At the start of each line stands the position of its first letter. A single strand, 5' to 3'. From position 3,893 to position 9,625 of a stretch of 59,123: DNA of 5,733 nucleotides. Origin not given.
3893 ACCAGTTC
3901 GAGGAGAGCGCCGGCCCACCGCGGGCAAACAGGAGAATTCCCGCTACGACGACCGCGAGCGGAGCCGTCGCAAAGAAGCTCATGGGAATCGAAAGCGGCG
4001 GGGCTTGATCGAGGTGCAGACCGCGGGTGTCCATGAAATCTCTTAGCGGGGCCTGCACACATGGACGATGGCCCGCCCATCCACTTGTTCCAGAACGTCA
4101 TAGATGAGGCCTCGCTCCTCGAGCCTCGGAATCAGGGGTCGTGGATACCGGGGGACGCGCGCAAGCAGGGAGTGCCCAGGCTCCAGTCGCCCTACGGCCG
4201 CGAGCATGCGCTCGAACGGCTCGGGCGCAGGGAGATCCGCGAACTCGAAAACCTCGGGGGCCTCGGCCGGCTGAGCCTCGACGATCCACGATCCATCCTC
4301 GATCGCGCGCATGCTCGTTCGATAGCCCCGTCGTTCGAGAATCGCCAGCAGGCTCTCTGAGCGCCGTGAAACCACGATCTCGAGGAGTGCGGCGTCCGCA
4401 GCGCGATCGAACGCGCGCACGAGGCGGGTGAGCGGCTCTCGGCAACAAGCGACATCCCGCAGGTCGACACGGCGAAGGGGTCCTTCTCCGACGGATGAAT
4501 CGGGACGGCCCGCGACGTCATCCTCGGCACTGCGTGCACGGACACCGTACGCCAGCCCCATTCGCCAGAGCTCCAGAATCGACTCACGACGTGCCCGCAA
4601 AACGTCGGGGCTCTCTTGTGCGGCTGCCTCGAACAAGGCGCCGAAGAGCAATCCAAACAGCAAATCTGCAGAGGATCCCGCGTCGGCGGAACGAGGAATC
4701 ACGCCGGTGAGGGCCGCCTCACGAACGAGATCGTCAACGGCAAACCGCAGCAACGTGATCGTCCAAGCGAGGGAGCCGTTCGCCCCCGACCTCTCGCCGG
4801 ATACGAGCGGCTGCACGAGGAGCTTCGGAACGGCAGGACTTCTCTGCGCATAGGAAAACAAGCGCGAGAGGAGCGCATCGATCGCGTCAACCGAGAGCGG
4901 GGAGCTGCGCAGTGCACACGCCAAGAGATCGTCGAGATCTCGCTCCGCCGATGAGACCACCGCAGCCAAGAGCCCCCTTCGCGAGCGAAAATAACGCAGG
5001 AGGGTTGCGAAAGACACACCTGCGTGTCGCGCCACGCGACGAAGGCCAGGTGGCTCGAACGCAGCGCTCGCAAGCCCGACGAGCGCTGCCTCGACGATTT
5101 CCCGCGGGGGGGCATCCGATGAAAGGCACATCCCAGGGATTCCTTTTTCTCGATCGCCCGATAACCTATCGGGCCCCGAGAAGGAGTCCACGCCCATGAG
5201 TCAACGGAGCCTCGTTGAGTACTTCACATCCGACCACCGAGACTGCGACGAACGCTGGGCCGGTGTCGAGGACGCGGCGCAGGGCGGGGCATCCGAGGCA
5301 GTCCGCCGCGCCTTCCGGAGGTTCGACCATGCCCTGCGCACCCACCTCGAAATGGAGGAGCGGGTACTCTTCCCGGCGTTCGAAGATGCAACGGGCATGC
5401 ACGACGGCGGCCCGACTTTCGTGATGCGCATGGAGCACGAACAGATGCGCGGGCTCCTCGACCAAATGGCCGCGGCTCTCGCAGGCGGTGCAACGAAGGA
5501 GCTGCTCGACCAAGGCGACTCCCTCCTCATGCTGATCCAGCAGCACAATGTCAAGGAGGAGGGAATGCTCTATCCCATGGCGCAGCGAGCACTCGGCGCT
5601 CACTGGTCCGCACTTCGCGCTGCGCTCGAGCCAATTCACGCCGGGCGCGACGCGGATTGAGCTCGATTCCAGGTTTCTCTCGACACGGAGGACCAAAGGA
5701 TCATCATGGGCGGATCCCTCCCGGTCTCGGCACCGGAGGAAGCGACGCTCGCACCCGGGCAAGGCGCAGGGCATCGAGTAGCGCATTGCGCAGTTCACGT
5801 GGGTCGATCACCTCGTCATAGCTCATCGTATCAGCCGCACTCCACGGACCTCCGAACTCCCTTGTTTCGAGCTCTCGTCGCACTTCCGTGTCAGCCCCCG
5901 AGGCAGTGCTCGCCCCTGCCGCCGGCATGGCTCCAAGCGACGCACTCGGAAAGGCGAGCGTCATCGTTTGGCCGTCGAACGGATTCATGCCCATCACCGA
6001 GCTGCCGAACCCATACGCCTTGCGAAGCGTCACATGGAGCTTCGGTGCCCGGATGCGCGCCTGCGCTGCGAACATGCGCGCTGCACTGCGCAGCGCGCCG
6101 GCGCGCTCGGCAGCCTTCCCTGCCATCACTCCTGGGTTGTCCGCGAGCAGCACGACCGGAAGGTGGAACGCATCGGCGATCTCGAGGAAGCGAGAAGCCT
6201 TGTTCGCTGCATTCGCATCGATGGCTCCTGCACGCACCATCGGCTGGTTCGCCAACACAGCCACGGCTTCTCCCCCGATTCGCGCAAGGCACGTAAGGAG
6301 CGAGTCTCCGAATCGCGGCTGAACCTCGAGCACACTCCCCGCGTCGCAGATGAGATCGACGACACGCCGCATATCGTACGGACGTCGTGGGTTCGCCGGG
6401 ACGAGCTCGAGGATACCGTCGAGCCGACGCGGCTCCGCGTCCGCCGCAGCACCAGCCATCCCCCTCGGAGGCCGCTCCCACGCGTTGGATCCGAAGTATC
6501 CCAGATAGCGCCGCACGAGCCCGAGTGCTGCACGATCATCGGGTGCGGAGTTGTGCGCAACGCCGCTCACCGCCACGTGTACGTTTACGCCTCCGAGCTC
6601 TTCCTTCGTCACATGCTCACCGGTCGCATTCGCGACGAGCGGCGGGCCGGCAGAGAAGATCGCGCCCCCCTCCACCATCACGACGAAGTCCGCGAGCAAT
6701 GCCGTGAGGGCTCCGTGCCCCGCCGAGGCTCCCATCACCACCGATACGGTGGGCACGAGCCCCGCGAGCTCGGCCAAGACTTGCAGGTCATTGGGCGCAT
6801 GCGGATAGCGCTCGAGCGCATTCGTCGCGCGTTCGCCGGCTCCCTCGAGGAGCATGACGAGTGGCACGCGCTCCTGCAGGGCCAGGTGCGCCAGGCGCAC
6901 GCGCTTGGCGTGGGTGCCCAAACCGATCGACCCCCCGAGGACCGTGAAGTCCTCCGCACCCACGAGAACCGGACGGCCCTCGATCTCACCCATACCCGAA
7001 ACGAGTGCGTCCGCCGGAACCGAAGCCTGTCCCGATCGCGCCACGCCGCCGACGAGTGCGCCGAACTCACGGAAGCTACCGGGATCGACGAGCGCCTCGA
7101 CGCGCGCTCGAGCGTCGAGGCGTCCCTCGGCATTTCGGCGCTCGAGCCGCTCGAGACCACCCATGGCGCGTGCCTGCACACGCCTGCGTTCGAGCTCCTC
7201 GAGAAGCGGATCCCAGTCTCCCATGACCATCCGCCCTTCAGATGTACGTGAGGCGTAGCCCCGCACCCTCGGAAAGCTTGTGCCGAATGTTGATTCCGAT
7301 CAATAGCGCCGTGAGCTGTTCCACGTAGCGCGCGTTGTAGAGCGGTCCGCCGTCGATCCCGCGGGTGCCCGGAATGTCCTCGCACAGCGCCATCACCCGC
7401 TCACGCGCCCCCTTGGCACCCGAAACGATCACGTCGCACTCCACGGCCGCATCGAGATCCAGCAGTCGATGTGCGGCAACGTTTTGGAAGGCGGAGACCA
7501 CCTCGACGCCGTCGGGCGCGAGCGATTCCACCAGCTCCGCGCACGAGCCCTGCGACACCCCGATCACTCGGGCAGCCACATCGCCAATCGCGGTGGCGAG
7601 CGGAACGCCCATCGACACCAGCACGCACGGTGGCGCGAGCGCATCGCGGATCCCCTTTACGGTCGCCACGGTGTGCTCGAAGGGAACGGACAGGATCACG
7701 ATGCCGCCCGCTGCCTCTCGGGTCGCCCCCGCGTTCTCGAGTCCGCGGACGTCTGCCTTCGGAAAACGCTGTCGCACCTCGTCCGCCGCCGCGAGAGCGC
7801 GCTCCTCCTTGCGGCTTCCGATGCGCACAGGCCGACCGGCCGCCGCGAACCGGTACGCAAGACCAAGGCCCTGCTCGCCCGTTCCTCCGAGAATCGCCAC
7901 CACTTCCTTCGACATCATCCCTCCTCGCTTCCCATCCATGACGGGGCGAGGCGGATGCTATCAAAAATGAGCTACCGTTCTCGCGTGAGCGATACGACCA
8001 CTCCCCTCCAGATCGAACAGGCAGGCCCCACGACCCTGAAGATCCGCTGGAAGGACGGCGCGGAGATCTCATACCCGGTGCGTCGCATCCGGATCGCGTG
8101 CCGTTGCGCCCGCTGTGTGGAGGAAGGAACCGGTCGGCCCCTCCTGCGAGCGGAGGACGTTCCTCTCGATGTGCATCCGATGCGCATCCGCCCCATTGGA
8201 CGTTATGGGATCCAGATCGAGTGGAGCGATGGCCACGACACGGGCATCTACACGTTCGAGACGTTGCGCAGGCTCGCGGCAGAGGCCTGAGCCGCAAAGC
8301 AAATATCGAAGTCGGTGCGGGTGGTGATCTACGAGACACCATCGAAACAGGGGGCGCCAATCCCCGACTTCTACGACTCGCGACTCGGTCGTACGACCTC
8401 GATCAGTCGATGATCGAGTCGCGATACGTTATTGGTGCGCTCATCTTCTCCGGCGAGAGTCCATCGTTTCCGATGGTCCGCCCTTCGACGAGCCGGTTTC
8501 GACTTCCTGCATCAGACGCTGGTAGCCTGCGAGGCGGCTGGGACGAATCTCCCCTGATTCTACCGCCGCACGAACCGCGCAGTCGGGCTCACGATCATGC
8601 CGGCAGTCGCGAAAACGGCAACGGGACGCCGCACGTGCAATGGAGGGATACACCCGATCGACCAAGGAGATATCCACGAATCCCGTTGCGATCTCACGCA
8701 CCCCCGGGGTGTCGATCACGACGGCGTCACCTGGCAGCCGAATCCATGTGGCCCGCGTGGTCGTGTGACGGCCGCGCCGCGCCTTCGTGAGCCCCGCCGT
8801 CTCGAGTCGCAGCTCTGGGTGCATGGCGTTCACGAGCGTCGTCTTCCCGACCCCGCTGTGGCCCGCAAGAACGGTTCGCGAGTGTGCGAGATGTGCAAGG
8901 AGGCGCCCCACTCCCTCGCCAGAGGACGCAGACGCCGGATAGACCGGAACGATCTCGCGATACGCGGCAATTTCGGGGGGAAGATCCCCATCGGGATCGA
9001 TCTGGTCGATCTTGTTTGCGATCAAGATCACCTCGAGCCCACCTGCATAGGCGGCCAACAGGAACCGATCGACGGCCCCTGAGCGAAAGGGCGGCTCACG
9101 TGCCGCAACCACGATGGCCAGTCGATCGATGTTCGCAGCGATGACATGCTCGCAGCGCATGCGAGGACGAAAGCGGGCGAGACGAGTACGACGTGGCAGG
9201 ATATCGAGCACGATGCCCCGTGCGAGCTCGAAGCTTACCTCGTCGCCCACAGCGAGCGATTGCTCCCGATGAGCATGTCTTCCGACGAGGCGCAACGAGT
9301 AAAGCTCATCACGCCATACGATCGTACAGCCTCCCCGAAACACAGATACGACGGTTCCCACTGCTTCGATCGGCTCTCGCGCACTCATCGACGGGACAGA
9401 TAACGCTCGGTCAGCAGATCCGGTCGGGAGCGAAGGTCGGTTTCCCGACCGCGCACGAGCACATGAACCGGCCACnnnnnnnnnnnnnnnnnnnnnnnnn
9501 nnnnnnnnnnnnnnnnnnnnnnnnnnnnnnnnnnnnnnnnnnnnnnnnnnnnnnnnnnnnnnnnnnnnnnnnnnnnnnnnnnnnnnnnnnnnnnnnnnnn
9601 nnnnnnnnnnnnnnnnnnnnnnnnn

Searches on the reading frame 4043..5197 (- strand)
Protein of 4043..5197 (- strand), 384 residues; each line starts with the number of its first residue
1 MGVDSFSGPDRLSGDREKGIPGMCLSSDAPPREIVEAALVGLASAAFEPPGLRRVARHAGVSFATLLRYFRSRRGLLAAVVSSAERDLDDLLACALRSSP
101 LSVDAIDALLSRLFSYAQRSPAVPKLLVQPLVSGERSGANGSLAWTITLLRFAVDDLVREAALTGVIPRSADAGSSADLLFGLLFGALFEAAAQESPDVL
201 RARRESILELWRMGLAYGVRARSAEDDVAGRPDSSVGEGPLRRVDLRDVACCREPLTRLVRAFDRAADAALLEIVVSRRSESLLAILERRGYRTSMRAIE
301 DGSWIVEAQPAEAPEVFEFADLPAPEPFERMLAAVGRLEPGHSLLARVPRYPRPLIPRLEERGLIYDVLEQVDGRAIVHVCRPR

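Call 114: search_protein_families(library=pfam, proteins=[window:4043-5197:-], max_evalue=0.00001)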
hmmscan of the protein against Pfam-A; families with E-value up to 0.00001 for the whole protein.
window:4043-5197:- (384 aa): 2 families
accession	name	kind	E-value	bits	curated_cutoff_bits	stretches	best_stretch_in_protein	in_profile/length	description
PF10006.14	DUF2249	-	2.9e-15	56.3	29.5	1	321-378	6-66/70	Uncharacterized conserved protein (DUF2249)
PF00440.29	TetR_N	-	1.2e-08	35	24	1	34-80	1-47/47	Bacterial regulatory proteins, tetR family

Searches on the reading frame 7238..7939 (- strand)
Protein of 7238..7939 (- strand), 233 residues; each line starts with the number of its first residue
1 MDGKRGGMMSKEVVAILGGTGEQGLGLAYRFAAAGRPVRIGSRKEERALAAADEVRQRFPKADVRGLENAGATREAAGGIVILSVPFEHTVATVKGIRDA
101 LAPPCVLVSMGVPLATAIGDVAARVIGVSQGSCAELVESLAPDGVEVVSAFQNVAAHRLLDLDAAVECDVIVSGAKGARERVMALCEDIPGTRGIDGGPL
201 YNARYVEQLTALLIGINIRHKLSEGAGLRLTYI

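Call 114: search_protein_families(library=pfam, proteins=[window:7238-7939:-], max_evalue=0.00001)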
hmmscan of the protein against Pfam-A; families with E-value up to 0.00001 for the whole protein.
window:7238-7939:- (233 aa): 1 family
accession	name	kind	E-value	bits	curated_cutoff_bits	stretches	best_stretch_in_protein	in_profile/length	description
PF03807.23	F420_oxidored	-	2.3e-11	44.5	21.6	1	14-111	2-92/94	NADP oxidoreductase coenzyme F420-dependent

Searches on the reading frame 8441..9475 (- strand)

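Call 114: search_protein_families(library=pfam, proteins=[window:8441-9475:-], max_evalue=0.00001)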
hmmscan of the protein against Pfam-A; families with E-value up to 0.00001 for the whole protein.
window:8441-9475:- (344 aa): 1 family
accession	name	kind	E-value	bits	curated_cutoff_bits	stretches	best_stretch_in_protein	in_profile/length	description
PF03193.22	RsgA_GTPase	-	3.7e-43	147.8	30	1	92-262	1-171/174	RsgA GTPase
